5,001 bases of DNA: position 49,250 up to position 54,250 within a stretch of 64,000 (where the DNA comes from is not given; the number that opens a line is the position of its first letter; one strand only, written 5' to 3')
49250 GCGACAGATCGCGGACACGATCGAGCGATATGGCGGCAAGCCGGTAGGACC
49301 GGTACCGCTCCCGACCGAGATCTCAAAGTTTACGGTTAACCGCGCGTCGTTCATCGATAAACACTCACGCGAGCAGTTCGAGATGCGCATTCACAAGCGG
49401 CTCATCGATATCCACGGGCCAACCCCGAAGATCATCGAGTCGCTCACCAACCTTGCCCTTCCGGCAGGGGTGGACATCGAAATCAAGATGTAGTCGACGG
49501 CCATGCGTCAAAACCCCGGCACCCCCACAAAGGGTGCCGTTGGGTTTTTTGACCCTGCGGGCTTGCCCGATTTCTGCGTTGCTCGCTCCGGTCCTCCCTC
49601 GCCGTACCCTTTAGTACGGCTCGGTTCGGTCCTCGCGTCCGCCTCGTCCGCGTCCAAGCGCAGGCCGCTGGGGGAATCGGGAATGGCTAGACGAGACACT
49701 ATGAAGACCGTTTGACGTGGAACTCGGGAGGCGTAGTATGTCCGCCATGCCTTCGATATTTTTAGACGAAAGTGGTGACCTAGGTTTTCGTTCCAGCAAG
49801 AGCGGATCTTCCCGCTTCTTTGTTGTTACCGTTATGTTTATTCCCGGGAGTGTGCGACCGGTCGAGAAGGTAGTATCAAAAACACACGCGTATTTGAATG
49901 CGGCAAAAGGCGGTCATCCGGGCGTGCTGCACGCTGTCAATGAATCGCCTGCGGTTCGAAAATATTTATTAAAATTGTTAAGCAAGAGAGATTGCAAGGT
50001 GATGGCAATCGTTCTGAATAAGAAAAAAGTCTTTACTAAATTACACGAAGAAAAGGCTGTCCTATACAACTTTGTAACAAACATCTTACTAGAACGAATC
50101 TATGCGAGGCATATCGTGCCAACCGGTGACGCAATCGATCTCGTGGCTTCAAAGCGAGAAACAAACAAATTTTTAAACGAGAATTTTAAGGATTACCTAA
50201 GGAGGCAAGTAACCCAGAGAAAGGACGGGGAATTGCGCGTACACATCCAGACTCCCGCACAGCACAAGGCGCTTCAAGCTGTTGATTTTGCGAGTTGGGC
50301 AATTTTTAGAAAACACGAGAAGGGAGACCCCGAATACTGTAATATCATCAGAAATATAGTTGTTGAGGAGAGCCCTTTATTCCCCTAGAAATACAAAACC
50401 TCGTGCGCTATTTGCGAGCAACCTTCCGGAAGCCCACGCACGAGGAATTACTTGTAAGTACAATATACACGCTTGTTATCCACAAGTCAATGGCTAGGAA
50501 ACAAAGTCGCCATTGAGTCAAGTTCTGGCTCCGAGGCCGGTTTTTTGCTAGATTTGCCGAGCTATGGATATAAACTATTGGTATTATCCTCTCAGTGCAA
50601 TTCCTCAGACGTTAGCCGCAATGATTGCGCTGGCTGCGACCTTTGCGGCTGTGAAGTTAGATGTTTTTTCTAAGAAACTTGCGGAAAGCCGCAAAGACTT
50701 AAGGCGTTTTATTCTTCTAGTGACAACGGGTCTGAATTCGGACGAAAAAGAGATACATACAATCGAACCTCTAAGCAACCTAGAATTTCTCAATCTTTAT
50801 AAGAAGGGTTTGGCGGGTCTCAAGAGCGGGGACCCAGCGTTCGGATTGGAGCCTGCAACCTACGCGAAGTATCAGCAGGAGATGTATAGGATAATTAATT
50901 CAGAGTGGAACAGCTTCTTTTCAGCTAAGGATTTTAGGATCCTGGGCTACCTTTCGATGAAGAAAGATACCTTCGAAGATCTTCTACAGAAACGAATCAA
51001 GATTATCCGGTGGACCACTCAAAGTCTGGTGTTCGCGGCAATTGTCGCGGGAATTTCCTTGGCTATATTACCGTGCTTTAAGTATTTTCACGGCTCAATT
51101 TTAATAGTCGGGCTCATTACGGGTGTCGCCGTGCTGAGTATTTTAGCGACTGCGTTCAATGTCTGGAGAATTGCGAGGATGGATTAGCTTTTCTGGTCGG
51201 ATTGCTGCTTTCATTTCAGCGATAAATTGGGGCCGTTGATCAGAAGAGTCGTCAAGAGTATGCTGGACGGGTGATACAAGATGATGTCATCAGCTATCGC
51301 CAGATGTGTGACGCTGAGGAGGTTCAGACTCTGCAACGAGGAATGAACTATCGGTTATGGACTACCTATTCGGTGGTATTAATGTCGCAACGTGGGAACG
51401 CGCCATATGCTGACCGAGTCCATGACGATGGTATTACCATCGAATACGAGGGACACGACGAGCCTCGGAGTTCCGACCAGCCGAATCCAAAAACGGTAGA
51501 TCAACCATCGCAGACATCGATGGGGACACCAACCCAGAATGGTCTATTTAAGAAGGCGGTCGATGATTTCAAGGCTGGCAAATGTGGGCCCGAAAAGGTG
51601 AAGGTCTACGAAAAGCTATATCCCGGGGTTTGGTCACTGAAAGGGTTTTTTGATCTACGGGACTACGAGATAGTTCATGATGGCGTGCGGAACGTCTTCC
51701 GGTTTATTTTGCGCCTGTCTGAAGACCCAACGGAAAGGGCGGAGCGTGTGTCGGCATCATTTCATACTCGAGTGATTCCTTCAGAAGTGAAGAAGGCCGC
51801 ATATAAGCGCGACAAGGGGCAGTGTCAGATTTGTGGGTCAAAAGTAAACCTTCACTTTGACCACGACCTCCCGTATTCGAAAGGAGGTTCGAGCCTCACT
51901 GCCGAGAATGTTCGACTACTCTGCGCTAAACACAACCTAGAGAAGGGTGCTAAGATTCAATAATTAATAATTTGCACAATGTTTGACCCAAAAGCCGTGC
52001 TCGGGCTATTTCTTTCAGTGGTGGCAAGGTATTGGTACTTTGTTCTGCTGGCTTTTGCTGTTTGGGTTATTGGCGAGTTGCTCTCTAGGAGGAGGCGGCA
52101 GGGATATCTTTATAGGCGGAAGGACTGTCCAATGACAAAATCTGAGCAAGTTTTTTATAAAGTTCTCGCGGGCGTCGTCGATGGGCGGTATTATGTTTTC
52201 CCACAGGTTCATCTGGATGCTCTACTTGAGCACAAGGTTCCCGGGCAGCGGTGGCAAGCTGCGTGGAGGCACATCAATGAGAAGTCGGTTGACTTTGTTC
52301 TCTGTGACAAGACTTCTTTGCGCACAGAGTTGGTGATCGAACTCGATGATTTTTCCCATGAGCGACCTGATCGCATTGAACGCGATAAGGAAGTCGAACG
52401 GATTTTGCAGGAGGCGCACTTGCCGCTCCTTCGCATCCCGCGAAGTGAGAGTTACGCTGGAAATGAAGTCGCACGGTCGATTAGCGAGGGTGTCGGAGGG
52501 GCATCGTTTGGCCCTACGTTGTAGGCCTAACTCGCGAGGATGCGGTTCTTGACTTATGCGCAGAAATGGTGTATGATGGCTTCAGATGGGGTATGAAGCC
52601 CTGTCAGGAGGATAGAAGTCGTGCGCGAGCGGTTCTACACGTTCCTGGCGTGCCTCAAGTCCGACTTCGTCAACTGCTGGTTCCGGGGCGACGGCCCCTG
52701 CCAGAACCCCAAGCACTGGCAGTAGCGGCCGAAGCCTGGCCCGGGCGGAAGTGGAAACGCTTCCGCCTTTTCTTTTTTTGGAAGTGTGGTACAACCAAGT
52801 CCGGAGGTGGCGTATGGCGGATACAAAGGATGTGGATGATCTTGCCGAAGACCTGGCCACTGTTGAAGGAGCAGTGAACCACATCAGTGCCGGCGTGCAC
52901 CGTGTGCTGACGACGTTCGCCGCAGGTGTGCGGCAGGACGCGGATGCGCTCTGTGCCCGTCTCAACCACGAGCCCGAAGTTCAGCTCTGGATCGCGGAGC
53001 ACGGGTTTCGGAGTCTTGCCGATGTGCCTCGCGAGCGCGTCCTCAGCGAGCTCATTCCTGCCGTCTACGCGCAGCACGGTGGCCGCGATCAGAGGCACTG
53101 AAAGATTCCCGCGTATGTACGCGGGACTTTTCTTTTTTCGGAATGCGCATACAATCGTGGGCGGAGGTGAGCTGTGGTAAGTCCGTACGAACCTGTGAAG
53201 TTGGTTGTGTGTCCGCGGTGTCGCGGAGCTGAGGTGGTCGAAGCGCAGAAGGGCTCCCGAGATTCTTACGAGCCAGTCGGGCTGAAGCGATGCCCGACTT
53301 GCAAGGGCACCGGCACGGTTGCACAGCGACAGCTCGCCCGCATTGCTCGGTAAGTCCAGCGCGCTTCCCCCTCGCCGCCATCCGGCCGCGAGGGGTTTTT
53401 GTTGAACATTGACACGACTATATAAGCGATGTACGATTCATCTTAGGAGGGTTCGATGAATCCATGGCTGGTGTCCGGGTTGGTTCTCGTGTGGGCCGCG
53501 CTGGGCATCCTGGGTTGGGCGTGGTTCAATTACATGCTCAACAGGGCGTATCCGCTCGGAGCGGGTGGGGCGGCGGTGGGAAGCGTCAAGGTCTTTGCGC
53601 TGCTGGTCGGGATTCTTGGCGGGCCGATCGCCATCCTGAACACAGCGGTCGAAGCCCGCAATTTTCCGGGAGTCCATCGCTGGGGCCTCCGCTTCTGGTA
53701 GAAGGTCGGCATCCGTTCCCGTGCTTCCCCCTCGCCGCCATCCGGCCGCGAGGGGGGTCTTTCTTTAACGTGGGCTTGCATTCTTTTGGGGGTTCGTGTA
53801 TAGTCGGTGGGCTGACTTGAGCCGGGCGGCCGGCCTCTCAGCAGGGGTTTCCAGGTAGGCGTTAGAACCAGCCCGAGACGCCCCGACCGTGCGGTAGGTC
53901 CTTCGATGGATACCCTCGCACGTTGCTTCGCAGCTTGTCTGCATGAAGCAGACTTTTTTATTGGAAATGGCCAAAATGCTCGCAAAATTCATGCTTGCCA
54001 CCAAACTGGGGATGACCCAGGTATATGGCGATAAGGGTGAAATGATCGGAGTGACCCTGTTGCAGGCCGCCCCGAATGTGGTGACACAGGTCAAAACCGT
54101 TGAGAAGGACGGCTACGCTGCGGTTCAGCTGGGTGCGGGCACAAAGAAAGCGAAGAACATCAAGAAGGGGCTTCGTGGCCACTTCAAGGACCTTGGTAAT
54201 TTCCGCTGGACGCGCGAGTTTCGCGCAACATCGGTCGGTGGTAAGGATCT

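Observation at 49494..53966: AT-richer accessory island inserted into the S10 operon between rpsJ and rplC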

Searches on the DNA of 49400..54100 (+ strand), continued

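Call 93: search_with_rna_model(model_id=R2, sources=[window, L001, L002, L003, L004, L005, L006, L007, L008, L009, L010, L011, L012, L013, L014, L015, L016, L017, L018, L019, L020, L021, L022, L023, L024, L025, L026, L027, L028, L029, L030, L031, L032, L033, L034, L035, L036, L037, L038, L039, L040, L041, L042, L043, L044, L045, L046, L047, L048, L049, L050, L051, L052, L053, L054, L055, L056, L057, L058, L059, L060, L061, L062, L063, L064, L065, L066, L067, L068, L069, L070, L071, L072, L073, L074, L075, L076, L077, L078, L079, L080, L081, L085, L087, L090, L091, L092, L095, L098, L099, L106, L109], max_evalue=1)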
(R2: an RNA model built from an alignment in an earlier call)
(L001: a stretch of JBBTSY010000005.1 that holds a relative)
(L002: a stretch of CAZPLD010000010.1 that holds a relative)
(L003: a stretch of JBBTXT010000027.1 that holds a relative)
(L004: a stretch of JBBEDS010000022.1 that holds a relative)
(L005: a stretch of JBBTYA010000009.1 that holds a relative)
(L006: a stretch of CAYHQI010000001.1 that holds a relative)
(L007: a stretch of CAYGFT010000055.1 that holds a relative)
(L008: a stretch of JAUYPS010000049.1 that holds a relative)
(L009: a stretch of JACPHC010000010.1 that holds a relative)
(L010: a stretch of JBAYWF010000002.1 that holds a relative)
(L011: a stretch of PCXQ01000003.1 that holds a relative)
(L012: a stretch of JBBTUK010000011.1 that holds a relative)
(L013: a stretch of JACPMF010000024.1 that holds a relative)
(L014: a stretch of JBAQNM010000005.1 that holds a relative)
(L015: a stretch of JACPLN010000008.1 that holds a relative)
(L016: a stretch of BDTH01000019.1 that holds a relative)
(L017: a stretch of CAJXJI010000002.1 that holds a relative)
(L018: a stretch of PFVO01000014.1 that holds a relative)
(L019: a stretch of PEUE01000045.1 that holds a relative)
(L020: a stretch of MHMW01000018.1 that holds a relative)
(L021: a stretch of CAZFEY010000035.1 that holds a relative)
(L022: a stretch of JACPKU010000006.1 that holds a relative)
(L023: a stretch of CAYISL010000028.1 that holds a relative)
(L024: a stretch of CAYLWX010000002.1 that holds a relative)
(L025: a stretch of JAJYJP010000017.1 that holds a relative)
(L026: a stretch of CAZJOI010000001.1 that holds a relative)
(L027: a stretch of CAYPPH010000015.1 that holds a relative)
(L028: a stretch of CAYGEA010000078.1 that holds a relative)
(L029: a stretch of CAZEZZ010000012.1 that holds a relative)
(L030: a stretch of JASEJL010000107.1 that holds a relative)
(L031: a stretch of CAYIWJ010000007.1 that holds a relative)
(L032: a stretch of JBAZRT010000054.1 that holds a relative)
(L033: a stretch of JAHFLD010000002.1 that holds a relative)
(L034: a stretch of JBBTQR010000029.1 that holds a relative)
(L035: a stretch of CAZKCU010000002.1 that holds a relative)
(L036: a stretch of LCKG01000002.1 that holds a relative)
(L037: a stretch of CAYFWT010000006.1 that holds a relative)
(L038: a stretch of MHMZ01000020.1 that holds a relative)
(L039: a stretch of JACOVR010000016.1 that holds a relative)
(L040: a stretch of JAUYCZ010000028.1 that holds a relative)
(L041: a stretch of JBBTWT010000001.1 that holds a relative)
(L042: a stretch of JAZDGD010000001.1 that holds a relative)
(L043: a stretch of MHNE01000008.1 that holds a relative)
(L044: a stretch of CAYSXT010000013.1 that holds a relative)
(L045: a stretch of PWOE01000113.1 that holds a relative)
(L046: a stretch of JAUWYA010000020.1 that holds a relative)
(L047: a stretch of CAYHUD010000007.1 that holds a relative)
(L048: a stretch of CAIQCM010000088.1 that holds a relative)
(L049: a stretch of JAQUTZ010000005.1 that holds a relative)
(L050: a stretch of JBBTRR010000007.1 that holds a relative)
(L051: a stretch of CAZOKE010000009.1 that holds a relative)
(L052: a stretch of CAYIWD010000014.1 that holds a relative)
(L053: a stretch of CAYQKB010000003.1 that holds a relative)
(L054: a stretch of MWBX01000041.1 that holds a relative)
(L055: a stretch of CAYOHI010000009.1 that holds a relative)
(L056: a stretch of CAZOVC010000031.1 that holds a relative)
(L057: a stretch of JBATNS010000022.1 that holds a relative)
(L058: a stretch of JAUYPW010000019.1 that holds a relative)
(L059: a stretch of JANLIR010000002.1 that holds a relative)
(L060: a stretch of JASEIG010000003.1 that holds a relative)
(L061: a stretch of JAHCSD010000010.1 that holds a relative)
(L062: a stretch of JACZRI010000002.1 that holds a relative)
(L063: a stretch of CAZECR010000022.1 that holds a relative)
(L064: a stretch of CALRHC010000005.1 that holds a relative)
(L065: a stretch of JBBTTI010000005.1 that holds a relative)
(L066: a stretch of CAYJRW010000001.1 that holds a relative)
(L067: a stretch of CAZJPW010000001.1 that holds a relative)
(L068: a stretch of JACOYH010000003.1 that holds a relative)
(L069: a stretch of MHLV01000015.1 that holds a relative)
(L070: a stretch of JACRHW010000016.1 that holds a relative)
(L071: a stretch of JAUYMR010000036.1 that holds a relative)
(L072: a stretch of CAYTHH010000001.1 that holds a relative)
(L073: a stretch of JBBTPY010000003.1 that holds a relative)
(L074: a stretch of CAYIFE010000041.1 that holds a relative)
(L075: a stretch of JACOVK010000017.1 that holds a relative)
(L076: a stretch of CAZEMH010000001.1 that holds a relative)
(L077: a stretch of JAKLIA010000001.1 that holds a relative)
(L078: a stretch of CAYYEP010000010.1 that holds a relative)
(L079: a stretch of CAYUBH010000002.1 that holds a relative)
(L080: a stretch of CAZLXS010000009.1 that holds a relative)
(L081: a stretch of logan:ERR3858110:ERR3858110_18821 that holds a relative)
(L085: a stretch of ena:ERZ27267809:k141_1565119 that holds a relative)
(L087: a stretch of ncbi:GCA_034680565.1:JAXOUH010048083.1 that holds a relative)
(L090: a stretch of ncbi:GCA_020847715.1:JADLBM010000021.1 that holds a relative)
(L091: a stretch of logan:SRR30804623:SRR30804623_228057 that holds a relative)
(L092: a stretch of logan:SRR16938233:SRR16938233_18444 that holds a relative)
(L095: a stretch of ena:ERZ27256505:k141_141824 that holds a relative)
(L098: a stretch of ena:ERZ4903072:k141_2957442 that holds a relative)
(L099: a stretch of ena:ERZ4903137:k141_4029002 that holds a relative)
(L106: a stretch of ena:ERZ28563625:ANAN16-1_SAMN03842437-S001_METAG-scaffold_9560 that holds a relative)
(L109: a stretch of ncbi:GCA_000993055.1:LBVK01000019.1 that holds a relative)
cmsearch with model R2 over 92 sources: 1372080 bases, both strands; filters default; matches with E-value up to 1: 8.
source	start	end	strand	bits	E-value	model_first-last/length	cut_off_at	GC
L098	4643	4711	+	94.7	1.4e-21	1-69/69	no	0.43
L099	1367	1435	+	94.7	1.4e-21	1-69/69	no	0.43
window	50390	50458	+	93.8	2.5e-21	1-69/69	no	0.49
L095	821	889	+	93.5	2.9e-21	1-69/69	no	0.49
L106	3642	3709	+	90.3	2.2e-20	1-69/69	no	0.5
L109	3646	3713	+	88.5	7e-20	1-69/69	no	0.49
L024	1764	1830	+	68.4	2.4e-14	1-69/69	no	0.39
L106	3638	3705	-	19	0.88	1-69/69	no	0.51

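Call 96: search_dna_similar(query=window:49494-52548:+, collection=phages, mode=distant, max_rows=10)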
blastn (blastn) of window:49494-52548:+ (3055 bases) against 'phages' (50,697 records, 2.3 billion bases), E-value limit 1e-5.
No match.

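Call 97: search_dna_similar(query=window:49494-52548:+, collection=plasmids, mode=distant, max_rows=10)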
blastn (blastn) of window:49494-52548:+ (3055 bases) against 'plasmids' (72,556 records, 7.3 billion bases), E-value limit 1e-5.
No match.

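Call 113: search_dna_similar(query=window:50386-50470:+, collection=phages, mode=distant, max_evalue=0.1, max_rows=10)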
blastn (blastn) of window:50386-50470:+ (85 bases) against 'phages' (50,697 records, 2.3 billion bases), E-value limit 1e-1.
No match.
